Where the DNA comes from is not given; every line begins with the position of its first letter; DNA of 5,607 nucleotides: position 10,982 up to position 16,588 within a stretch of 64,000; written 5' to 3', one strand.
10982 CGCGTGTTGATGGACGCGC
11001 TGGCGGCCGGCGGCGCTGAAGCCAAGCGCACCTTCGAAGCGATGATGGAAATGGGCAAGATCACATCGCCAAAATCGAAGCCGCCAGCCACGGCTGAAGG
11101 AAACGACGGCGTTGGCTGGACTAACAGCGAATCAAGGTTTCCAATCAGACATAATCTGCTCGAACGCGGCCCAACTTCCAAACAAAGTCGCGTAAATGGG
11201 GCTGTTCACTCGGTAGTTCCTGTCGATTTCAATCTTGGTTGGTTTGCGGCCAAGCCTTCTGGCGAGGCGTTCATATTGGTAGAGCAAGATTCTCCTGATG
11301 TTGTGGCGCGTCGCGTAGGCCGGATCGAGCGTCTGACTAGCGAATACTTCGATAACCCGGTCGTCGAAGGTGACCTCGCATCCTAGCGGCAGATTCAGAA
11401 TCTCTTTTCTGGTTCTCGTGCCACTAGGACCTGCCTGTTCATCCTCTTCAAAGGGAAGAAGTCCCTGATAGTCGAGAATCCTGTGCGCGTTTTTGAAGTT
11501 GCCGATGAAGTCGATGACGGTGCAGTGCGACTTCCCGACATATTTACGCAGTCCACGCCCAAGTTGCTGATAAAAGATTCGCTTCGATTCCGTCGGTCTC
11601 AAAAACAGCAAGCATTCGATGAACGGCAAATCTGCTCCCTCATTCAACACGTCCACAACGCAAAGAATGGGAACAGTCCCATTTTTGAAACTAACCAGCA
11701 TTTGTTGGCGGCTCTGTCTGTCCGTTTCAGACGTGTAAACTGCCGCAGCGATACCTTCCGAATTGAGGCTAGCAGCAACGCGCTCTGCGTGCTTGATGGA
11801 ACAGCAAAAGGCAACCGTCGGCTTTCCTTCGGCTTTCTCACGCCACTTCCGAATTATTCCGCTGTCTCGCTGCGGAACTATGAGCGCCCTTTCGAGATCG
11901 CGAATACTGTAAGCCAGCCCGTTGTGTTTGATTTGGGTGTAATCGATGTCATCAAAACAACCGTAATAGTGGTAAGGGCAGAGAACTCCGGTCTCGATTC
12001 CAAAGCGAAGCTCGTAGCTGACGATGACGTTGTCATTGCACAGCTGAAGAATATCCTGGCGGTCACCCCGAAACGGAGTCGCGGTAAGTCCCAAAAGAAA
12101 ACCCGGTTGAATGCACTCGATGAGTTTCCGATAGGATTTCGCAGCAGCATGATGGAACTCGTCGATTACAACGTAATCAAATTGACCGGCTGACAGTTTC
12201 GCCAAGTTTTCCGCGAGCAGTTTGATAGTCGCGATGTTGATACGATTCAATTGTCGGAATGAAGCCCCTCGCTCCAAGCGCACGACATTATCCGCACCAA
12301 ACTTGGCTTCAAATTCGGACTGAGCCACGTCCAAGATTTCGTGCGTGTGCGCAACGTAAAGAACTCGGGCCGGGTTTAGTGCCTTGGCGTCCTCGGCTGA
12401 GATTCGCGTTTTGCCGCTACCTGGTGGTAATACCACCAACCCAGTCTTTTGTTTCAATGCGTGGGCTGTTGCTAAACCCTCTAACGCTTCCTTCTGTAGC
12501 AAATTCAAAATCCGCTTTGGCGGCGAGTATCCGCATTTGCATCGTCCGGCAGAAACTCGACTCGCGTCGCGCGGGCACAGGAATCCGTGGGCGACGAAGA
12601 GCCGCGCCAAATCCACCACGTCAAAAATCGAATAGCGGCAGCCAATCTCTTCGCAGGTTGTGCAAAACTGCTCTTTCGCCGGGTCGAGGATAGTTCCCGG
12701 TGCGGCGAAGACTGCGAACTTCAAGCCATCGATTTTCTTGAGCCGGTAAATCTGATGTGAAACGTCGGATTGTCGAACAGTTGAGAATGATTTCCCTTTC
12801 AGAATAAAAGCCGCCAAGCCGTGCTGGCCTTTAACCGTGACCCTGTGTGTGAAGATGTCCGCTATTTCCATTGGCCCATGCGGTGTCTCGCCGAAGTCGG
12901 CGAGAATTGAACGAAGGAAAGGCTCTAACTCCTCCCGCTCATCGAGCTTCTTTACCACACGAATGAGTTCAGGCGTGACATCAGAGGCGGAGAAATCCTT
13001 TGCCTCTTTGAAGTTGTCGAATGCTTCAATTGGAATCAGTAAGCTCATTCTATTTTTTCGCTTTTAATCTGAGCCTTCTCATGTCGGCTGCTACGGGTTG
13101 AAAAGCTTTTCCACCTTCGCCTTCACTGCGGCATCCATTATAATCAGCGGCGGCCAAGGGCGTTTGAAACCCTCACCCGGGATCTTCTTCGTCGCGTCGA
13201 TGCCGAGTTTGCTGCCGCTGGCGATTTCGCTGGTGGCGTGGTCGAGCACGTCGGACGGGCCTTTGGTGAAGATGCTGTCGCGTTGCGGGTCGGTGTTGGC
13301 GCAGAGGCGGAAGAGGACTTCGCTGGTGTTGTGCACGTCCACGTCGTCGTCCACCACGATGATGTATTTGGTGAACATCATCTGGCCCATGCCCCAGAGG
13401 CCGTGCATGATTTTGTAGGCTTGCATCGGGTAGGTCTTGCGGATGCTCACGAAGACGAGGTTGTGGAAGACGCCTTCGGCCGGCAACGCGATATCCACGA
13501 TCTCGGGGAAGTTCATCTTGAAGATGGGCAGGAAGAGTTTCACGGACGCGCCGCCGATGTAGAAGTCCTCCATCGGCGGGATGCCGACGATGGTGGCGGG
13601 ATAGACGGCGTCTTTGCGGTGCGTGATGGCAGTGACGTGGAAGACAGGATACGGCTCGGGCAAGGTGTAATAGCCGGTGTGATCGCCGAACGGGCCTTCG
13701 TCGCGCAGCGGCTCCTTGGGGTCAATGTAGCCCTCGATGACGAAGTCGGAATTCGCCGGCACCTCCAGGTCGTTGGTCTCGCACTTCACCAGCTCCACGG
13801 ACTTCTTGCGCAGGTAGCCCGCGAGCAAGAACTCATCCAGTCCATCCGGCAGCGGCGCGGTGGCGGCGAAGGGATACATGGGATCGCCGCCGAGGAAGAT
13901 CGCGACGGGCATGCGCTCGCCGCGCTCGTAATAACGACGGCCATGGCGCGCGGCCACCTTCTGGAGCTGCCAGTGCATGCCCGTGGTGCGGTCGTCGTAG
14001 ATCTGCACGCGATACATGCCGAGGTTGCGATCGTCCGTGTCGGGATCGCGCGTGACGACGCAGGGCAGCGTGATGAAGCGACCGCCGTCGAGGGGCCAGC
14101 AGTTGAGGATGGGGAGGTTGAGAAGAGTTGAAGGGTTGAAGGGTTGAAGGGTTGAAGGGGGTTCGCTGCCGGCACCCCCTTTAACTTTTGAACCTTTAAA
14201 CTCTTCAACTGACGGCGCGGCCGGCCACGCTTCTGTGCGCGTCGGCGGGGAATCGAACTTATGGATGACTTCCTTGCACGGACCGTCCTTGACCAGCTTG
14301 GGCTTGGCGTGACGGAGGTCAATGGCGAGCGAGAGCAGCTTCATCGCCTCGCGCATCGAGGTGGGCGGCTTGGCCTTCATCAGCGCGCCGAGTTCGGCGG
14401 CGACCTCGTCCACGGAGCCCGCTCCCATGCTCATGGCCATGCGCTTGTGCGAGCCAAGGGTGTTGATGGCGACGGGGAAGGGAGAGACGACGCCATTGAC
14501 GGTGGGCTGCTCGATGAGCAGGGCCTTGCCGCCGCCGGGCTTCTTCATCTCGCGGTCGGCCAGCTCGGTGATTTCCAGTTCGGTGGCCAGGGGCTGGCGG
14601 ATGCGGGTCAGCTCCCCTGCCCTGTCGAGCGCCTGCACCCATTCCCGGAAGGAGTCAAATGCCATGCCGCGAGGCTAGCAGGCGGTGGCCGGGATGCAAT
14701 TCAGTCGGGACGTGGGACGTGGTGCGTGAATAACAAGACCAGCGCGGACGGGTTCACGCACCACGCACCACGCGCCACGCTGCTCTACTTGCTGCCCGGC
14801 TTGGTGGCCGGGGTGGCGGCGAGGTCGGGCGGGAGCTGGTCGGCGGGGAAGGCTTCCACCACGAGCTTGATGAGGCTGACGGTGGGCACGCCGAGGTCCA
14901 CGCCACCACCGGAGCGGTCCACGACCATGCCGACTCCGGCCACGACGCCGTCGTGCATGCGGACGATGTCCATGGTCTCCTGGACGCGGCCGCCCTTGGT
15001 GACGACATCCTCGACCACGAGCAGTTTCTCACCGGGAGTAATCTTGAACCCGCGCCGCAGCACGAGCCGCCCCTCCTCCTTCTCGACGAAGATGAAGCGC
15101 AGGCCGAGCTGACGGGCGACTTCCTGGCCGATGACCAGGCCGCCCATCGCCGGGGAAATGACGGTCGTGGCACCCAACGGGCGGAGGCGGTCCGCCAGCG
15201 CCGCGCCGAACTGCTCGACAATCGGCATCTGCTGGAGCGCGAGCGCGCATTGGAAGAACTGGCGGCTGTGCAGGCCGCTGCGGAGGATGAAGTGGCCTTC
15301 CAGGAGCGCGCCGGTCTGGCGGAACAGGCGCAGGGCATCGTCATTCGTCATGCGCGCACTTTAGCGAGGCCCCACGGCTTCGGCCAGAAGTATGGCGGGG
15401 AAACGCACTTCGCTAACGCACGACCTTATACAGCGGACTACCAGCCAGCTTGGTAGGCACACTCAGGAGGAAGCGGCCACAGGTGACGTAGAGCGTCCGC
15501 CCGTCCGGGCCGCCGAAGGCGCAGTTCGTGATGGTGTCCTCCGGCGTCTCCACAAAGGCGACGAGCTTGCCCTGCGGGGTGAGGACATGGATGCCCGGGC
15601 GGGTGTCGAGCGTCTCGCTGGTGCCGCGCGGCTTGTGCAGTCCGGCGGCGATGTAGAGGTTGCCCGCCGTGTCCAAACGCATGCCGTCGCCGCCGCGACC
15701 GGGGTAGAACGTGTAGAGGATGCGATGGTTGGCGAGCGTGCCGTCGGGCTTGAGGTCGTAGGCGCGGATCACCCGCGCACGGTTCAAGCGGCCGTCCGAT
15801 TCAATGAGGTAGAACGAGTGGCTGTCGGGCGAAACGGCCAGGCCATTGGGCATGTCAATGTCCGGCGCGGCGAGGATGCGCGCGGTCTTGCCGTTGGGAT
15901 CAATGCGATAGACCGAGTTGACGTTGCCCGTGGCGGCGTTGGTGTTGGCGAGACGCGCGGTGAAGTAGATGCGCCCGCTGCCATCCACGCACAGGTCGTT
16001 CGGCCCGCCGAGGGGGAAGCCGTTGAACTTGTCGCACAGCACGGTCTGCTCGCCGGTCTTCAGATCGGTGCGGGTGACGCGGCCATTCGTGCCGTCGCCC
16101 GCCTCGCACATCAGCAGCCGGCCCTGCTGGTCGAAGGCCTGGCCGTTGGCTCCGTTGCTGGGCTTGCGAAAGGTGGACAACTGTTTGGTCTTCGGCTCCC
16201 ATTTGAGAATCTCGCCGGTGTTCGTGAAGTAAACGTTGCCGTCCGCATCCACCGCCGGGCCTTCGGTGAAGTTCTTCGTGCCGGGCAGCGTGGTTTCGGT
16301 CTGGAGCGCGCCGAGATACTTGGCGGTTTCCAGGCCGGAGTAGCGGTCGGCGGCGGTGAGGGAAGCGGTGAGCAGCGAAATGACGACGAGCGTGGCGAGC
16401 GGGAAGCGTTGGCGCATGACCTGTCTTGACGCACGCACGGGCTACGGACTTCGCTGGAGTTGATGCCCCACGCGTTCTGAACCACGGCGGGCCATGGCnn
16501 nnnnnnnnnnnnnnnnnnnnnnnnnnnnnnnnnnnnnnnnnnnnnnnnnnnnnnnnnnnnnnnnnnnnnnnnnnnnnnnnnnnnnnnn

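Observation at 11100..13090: Low-GC islet encoding a single-gene Mrr-like nuclease / DExH helicase / HEARO-tail protein: candidate stand-alone defence or selfish gene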

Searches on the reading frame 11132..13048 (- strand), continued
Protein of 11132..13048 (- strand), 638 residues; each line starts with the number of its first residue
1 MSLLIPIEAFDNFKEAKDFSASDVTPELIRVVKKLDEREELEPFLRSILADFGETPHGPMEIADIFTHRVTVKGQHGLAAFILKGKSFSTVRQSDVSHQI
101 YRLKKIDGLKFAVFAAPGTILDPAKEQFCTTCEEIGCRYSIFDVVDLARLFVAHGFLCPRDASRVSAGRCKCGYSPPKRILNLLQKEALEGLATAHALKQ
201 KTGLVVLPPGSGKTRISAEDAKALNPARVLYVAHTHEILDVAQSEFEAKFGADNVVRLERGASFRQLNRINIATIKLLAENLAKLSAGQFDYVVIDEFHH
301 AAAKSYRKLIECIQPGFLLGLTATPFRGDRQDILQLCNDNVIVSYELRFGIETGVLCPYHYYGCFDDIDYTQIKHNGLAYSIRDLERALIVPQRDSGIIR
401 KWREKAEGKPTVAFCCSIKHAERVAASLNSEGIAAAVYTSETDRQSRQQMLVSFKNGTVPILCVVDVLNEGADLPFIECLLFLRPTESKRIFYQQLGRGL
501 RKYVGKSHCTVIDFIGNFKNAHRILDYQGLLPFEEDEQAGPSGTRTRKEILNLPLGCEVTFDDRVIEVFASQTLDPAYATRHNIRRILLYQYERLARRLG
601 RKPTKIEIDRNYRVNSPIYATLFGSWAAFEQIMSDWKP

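Call 51: find_related_loci(query=A2, collection=viral_contigs, flank=8000)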
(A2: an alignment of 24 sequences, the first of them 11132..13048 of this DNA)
Query A2 (638 aa) in viral_contigs; peptide patterns used: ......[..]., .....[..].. (x = any residue, [..] = any of these).
33 stretches matched a pattern; 12 encode a relative of the query (tblastn E <= 1e-3); 12 distinct loci.
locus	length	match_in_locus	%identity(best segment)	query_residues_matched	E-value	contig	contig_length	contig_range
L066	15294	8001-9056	28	185-537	4e-35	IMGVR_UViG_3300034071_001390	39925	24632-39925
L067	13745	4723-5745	28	181-519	6e-34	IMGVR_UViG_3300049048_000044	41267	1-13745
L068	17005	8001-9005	28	177-517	2e-31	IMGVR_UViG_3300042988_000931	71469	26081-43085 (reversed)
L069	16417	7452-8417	27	185-513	2e-27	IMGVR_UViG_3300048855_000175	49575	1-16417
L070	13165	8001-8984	27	178-513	2e-27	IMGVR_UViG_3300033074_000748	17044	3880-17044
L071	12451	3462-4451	25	179-517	4e-25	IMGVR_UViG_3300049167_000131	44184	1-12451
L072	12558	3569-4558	25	179-517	1e-23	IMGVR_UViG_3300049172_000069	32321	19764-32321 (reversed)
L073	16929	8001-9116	23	173-557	3e-21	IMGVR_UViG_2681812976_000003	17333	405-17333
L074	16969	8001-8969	23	178-517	3e-20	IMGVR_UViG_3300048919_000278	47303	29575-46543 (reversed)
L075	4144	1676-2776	24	179-557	7e-20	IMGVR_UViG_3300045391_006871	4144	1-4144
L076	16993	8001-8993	22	179-518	2e-13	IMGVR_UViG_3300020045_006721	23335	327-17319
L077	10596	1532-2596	28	181-536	2e-31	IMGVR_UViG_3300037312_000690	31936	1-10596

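Call 53: fold_search(model_id=the predicted structure, library=pdb)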
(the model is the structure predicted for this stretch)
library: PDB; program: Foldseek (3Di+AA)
matches with E <= 10: 1563; with E <= 0.001: 755
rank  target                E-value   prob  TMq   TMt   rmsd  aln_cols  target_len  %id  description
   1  7clg_B                5.1e-22  1.00  0.27  0.22  22.9       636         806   20  Crystal structure of the ATP-dependent restriction endonuclease SauUSI (released 2021-01-20)
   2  7clg_A                7.0e-20  1.00  0.28  0.21  17.0       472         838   27  Crystal structure of the ATP-dependent restriction endonuclease SauUSI (released 2021-01-20)
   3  8h5y_A                1.1e-17  1.00  0.24  0.26  16.0       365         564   25  Crystal structure of RadD- ADP complex (released 2023-10-18)
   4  8h5z_A                1.8e-17  1.00  0.23  0.26  15.8       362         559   27  Crystal structure of RadD/ATP analogue complex (released 2023-10-18)
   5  6jde_A                4.6e-17  1.00  0.23  0.26  16.4       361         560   27  crystal structure of a DNA repair protein (released 2019-06-26)
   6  8h5y_B                1.3e-16  1.00  0.23  0.25  15.8       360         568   28  Crystal structure of RadD- ADP complex (released 2023-10-18)
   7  7r7j_B                1.4e-16  1.00  0.22  0.24  15.0       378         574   27  Crystal structure of RadD with ADP (released 2022-04-13)
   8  8h5z_B                2.4e-16  1.00  0.22  0.25  15.7       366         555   27  Crystal structure of RadD/ATP analogue complex (released 2023-10-18)
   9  6jde_B                3.3e-16  1.00  0.23  0.25  16.1       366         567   27  crystal structure of a DNA repair protein (released 2019-06-26)
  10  7r7j_A                4.2e-16  1.00  0.22  0.24  14.5       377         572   27  Crystal structure of RadD with ADP (released 2022-04-13)
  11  6p66_A                1.3e-15  1.00  0.23  0.33  21.3       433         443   20  The crystal structure of the XPB complex with Bax1 from Archaeoglobus fulgidus at 3.0 Angstrom resolution (released 2020-06-17)
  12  2fwr_A                5.9e-15  1.00  0.23  0.34  17.3       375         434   22  Structure of Archaeoglobus Fulgidis XPB (released 2006-04-18)
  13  5tnu_A                1.1e-14  1.00  0.25  0.35  17.7       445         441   19  S. tokodaii XPB II crystal structure at 3.0 Angstrom resolution (released 2017-11-01)
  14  4xqk_A                3.4e-14  1.00  0.23  0.12  21.4       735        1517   15  ATP-dependent Type ISP restriction-modification enzyme LlaBIII bound to DNA (released 2015-09-16)
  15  6p66_C                5.1e-14  1.00  0.22  0.30  21.8       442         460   21  The crystal structure of the XPB complex with Bax1 from Archaeoglobus fulgidus at 3.0 Angstrom resolution (released 2020-06-17)
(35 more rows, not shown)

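Call 65: search_protein_families(library=phrogs, proteins=[window:11132-13048:-], max_evalue=0.01)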
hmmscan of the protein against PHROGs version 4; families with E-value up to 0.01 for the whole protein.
window:11132-13048:- (638 aa): 5 families
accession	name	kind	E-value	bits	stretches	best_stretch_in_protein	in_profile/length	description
phrog_16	-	DNA, RNA and nucleotide metabolism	5.3e-73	247.7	1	181-533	273-613/986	DNA helicase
phrog_9690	-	DNA, RNA and nucleotide metabolism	7.9e-16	59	1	289-593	40-295/306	DNA helicase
phrog_62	-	DNA, RNA and nucleotide metabolism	2.5e-12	46.1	1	134-333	674-857/1881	DNA helicase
phrog_16694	-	unknown function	2.1e-11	43.5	1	376-515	523-675/1010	-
phrog_1967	-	DNA, RNA and nucleotide metabolism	0.0089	15.6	0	179-278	151-232/776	DNA helicase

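Call 83: search_dna_similar(query=window:11132-13048:-, collection=plasmids, mode=protein, max_rows=15)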
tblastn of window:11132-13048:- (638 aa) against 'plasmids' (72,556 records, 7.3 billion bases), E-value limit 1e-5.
Records with a match: 563; places in all: 596; records where one place covers at least 80% of the query: 0.
Best place of each record, by identity: <60% 563.
By first word of the organism name: Acinetobacter 160; Klebsiella 44; Pseudomonas 25; Salmonella 18; Nostoc 15; Escherichia 15; Piscirickettsia 9; Vibrio 8; Deinococcus 7; Lactiplantibacillus 7; and 145 more.
By predicted mobility (MOB-suite, as given by PLSDB): non-mobilizable 335; mobilizable 167; conjugative 61.
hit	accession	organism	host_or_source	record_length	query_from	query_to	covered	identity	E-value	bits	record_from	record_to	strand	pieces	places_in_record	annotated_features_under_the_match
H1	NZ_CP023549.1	Rhodobacter sp. CZR27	cell culture,paddy soil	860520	202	635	68%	39.0%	2e-67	247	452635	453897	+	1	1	DUF3427 domain-containing protein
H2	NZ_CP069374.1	Neotabrizicola shimadae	microbial biofilm,biofilm, Nakabusa ...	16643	184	638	71%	37.0%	6e-71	257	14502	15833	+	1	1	DUF3427 domain-containing protein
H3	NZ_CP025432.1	Paracoccus zhejiangensis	single cell,sludge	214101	184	635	71%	36.8%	1e-62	233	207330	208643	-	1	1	DUF3427 domain-containing protein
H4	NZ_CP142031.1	Pseudoalteromonas sp. CuT4-3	whole organism,deep-sea sediment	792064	183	612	67%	35.7%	3e-64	238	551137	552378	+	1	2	DEAD/DEAH box helicase family protein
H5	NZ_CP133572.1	Pseudoalteromonas sp. HL-AS2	sediment core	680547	175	565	61%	37.0%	2e-54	208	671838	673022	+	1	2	DUF3427 domain-containing protein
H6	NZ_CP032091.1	Pseudoalteromonas donghaensis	cell culture,seawater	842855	189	565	59%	37.3%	2e-54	208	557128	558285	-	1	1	DEAD/DEAH box helicase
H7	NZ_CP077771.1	Pseudoalteromonas shioyasakiensis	Haliotis discus hannai,plate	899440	203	565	57%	38.7%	1e-55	212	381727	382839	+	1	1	DEAD/DEAH box helicase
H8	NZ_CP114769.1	Hymenobacter canadensis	whole organism,lake water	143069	182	626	70%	31.5%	3e-53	205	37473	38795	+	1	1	DEAD/DEAH box helicase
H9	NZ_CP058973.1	Pseudoalteromonas sp. JSTW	cell culture,marine sediment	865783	203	565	57%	38.2%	2e-55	211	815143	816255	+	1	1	DEAD/DEAH box helicase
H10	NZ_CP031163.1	Deinococcus wulumuqiensis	cell culture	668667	127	574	70%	30.8%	6e-43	174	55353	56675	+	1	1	DEAD/DEAH box helicase family protein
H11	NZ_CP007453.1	Peptoclostridium acidaminophilum DSM 3953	black mud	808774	185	584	63%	34.2%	8e-50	194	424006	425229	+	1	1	DEAD/DEAH box helicase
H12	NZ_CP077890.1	Staphylococcus aureus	Homo sapiens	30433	182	629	70%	30.0%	3e-48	219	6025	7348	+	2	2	none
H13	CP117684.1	Latilactobacillus curvatus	Pig,Single cell,feces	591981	182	629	70%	29.8%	9e-49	191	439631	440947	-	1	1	DEAD/DEAH box helicase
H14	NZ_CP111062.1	Chondrinema litorale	Seaweed,red alga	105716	182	635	71%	29.4%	2e-45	181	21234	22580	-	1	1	DEAD/DEAH box helicase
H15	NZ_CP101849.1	Xanthomonas oryzae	Oryza sativa,High altitude japonica ...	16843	182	620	64%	32.3%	2e-45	210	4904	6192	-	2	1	record has no annotation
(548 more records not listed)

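Call 87: get_annotated_region(hit=H2, flank=5000)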
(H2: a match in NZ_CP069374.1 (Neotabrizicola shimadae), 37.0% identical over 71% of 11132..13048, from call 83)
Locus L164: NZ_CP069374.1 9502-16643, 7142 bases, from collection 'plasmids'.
description: Neotabrizicola shimadae strain N10 plasmid unnamed4, complete sequence
organism: Neotabrizicola shimadae (NCBI taxid 2807096)
taxonomy: Bacteria; Pseudomonadota; Alphaproteobacteria; Rhodobacterales; Paracoccaceae; Neotabrizicola; Neotabrizicola shimadae
host: -; source: microbial biofilm,biofilm, Nakabusa hotspring; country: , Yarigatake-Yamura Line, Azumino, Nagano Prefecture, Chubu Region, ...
typing (MOB-suite, as given by PLSDB): non-mobilizable
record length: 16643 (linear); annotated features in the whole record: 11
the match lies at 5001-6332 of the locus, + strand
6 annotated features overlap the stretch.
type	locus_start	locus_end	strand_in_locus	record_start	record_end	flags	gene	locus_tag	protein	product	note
CDS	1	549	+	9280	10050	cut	-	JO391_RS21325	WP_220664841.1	helix-turn-helix domain-containing protein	-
CDS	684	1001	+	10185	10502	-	-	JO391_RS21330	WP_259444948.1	MobC family plasmid mobilization relaxosome protein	-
CDS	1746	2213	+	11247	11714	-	-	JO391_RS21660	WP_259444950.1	hypothetical protein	-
CDS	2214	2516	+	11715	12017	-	-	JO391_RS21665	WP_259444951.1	hypothetical protein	-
CDS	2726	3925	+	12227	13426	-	-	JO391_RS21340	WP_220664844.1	Fic family protein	-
CDS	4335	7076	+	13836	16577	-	-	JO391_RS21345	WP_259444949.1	DUF3427 domain-containing protein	-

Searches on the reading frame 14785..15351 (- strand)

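Call 9: search_protein_families(library=pfam, proteins=[window:14785-15351:-], max_evalue=0.001)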
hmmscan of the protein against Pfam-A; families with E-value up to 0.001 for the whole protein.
window:14785-15351:- (188 aa): 1 family
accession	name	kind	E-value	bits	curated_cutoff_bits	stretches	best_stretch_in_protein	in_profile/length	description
PF00156.33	Pribosyltran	-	6.4e-09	35.8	26.3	1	60-149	29-129/158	Phosphoribosyl transferase domain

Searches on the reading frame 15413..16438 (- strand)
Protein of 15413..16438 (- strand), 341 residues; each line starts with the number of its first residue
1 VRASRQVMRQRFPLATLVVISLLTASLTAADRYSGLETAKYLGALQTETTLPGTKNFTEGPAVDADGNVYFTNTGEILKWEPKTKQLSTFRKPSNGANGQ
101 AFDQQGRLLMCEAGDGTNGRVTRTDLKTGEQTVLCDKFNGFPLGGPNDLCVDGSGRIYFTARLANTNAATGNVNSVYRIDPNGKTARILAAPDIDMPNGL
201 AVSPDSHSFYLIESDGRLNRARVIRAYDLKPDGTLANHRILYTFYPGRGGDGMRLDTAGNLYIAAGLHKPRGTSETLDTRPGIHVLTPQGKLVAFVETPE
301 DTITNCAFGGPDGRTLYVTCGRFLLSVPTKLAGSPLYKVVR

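Call 9: search_protein_families(library=pfam, proteins=[window:15413-16438:-], max_evalue=0.001)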
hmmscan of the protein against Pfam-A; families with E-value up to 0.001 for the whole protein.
window:15413-16438:- (341 aa): 2 families
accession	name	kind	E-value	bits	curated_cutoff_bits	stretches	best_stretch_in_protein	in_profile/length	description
PF08450.18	SGL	-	5.9e-43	147.7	26.3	1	57-320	1-244/246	SMP-30/Gluconolactonase/LRE-like region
PF03088.22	Str_synth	-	2.6e-06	27.9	25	0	176-213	39-75/89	Strictosidine synthase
